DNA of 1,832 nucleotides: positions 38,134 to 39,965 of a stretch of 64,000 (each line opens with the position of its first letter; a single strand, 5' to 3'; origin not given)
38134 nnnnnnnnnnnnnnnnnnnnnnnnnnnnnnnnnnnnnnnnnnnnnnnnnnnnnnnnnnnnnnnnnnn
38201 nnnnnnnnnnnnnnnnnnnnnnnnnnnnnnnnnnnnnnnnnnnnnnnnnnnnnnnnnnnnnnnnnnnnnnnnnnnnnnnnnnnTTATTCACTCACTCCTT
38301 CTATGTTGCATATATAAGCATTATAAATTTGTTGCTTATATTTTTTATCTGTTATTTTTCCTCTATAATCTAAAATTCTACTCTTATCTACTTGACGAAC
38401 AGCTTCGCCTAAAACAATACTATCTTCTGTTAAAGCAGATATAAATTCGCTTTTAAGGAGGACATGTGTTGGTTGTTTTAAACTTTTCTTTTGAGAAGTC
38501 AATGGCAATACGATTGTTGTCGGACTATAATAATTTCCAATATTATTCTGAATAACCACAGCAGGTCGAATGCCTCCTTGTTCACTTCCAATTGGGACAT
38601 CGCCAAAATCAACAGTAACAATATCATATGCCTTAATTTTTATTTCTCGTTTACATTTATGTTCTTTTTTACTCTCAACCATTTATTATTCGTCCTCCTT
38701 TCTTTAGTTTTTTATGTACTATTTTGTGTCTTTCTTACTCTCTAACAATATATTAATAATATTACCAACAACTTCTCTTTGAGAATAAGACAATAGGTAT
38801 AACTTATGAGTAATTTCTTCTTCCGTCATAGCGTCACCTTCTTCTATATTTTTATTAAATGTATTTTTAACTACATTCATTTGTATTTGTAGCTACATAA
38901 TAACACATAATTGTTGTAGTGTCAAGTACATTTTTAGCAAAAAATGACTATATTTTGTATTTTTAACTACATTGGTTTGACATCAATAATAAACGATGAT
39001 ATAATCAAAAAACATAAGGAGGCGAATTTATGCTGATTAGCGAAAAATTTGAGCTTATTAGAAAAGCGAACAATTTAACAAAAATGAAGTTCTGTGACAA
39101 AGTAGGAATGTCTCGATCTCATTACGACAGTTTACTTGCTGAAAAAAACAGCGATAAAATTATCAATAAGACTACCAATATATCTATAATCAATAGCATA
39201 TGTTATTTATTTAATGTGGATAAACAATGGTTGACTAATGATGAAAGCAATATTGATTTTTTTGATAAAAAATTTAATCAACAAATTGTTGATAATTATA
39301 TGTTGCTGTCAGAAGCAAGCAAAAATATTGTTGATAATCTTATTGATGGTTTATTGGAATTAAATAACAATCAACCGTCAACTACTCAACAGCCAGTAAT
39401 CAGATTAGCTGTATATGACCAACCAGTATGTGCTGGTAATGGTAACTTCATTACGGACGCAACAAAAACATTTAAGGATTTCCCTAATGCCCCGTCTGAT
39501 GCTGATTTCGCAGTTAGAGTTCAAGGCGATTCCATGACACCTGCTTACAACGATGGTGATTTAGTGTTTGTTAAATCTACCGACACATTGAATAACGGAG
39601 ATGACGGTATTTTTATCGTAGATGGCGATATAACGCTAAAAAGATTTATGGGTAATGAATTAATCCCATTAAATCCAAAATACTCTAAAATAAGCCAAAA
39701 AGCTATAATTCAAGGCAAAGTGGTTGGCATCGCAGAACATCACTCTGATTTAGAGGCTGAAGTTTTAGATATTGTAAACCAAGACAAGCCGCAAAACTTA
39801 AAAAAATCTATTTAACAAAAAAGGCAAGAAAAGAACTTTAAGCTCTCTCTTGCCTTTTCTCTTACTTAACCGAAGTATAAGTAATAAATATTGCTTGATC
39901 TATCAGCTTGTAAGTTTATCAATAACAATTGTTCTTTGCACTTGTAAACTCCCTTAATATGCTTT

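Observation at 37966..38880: MazF-family toxin in the lysogeny island with no obvious antitoxin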

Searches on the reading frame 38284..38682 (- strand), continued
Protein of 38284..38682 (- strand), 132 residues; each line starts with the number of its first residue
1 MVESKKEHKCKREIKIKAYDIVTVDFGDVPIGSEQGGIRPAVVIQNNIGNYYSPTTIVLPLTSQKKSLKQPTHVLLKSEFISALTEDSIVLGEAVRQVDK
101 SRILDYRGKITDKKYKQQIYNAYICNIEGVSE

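Call 68: get_annotated_region(hit=H8, flank=2000)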
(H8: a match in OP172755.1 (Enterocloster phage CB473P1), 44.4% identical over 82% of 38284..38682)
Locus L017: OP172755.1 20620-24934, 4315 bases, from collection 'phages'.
description: Enterocloster phage CB473P1, complete genome.
organism: Enterocloster phage CB473P1 (NCBI taxid 2968634)
taxonomy: Viruses; Duplodnaviria; Heunggongvirae; Uroviricota; Caudoviricetes
host: Enterocloster bolteae DA473; source: municipal sewage; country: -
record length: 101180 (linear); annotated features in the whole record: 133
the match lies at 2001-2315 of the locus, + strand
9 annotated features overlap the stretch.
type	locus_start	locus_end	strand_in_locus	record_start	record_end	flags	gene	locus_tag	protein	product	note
CDS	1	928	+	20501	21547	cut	-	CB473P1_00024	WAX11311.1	hypothetical protein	-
CDS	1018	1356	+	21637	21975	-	-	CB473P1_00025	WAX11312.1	hypothetical protein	-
CDS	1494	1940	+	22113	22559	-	-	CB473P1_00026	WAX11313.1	hypothetical protein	-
CDS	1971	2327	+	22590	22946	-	-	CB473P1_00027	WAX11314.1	hypothetical protein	-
CDS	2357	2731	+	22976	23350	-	-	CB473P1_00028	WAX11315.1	hypothetical protein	-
CDS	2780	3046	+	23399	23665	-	-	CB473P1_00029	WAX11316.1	hypothetical protein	-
CDS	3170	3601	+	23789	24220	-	-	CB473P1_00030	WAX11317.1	hypothetical protein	-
CDS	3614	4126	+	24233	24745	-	-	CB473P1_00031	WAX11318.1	hypothetical protein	-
CDS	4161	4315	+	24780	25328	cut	-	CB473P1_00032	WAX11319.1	hypothetical protein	-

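Call 71: find_encoding_contigs(protein=P0034, flank=1500, max_places=2)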
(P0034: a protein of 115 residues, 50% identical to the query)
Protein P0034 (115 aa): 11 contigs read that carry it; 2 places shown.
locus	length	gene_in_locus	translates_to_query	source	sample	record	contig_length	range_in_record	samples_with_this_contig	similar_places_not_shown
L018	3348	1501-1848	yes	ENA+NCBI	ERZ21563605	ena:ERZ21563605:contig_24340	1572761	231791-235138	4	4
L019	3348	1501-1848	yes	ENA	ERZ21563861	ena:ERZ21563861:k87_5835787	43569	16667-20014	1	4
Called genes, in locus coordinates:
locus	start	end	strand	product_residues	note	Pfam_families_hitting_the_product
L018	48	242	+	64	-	-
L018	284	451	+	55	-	-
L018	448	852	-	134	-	PF03965:Penicillinase_R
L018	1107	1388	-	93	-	PF01381:HTH_3, PF13443:HTH_26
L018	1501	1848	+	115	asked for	PF02452:PemK_toxin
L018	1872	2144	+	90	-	-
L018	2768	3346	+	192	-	-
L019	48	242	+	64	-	-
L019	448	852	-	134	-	PF03965:Penicillinase_R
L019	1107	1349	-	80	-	PF01381:HTH_3, PF13443:HTH_26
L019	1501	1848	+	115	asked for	PF02452:PemK_toxin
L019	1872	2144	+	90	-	-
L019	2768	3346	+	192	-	-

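Call 72: find_encoding_contigs(protein=P0021, flank=2000, max_places=2)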
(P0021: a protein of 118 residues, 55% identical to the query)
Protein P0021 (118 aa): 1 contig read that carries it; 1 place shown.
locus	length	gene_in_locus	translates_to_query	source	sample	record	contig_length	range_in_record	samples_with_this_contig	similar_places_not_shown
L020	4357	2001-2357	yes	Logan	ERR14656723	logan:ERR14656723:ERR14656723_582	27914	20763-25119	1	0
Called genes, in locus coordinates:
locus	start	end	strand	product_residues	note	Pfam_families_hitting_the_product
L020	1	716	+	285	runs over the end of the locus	PF20188:DUF6551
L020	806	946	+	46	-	-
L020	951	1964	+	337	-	PF00589:Phage_integrase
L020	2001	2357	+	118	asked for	PF02452:PemK_toxin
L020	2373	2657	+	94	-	-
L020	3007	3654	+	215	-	-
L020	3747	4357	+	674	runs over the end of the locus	-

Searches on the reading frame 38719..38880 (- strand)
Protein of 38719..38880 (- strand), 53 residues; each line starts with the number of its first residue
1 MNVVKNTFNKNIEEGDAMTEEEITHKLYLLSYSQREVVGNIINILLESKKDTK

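Call 3: search_protein_families(library=pfam, proteins=[window:38719-38880:-], max_evalue=1)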
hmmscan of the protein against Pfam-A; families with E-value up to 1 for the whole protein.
window:38719-38880:- (53 aa): 0 families

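Call 4: search_protein_families(library=phrogs, proteins=[window:38719-38880:-], max_evalue=0.1)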
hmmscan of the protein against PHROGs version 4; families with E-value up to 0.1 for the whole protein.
window:38719-38880:- (53 aa): 0 families

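Call 17: search_solved_structures(query=window:38719-38880:-, max_evalue=10)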
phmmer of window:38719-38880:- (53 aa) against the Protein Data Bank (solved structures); distinct sequences matched with E-value up to 10: 0.

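Call 53: search_protein_families(library=padloc, proteins=[window:38719-38880:-], max_evalue=0.01)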
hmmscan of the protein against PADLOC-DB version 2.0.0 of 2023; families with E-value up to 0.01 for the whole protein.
window:38719-38880:- (53 aa): 0 families

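Call 54: search_protein_families(library=ncbifam, proteins=[window:38719-38880:-], max_evalue=0.01)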
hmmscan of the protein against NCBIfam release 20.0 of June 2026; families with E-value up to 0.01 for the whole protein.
window:38719-38880:- (53 aa): 0 families

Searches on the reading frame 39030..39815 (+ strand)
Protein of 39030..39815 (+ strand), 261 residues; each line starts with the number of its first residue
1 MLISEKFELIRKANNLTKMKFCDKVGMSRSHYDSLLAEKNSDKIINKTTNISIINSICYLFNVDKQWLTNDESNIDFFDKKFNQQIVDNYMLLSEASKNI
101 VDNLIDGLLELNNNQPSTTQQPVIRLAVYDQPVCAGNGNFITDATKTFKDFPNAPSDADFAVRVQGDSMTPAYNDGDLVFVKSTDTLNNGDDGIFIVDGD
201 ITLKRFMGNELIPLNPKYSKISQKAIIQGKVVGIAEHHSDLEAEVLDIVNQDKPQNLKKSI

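Call 3: search_protein_families(library=pfam, proteins=[window:39030-39815:+], max_evalue=1)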
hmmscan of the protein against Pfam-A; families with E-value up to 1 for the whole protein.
window:39030-39815:+ (261 aa): 2 families
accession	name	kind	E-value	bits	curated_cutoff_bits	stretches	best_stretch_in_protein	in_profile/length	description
PF00717.28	Peptidase_S24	-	1.4e-18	67.1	23.3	1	132-232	5-116/116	Peptidase S24-like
PF12844.13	HTH_19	-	0.011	16.1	30.2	1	5-70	2-60/64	Helix-turn-helix domain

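Call 4: search_protein_families(library=phrogs, proteins=[window:39030-39815:+], max_evalue=0.1)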
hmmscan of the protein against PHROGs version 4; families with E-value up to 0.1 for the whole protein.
window:39030-39815:+ (261 aa): 10 families
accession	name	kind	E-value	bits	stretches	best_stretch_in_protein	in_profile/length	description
phrog_4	-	transcription regulation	9.5e-29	101.6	1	3-239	137-340/400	transcriptional repressor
phrog_6201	-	transcription regulation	3.7e-09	37.5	1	147-222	17-96/121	CI-like repressor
phrog_811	-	DNA, RNA and nucleotide metabolism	1.9e-08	34.9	1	156-234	45-127/140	UmuD-like protein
phrog_8558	-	unknown function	4.7e-06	27.8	1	156-232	17-105/114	-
phrog_8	-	transcription regulation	9.5e-06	26.3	1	3-106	162-254/346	transcriptional regulator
phrog_2967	-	transcription regulation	0.0018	18.9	1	3-114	11-111/225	transcriptional regulator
phrog_10470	-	DNA, RNA and nucleotide metabolism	0.003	18.3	1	174-221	7-57/79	UmuD-like protein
phrog_32350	-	unknown function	0.0091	17.3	1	169-211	44-84/114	-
phrog_147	-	transcription regulation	0.0096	17.3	1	2-71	4-69/100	transcriptional regulator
phrog_8898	-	unknown function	0.038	14.7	1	5-34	4-33/70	-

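Call 54: search_protein_families(library=ncbifam, proteins=[window:39030-39815:+], max_evalue=0.01)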
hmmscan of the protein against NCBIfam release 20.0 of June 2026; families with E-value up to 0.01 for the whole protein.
window:39030-39815:+ (261 aa): 4 families
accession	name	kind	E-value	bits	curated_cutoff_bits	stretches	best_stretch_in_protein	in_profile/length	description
TIGR00498.1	lexA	equivalog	1.1e-11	44.7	110.95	1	155-235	111-199/203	transcriptional repressor LexA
NF007621.2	PRK10276.1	subfamily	5.2e-08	32.9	110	1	157-236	27-111/115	translesion error-prone DNA polymerase V autoproteolytic subunit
NF041951.1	phage_RstR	subfamily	2.2e-05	24.7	80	1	1-110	1-101/108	RstR family transcriptional repressor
TIGR02228.1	sigpep_I_arch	equivalog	0.00083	19.3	51.85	1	158-187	30-61/158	signal peptidase I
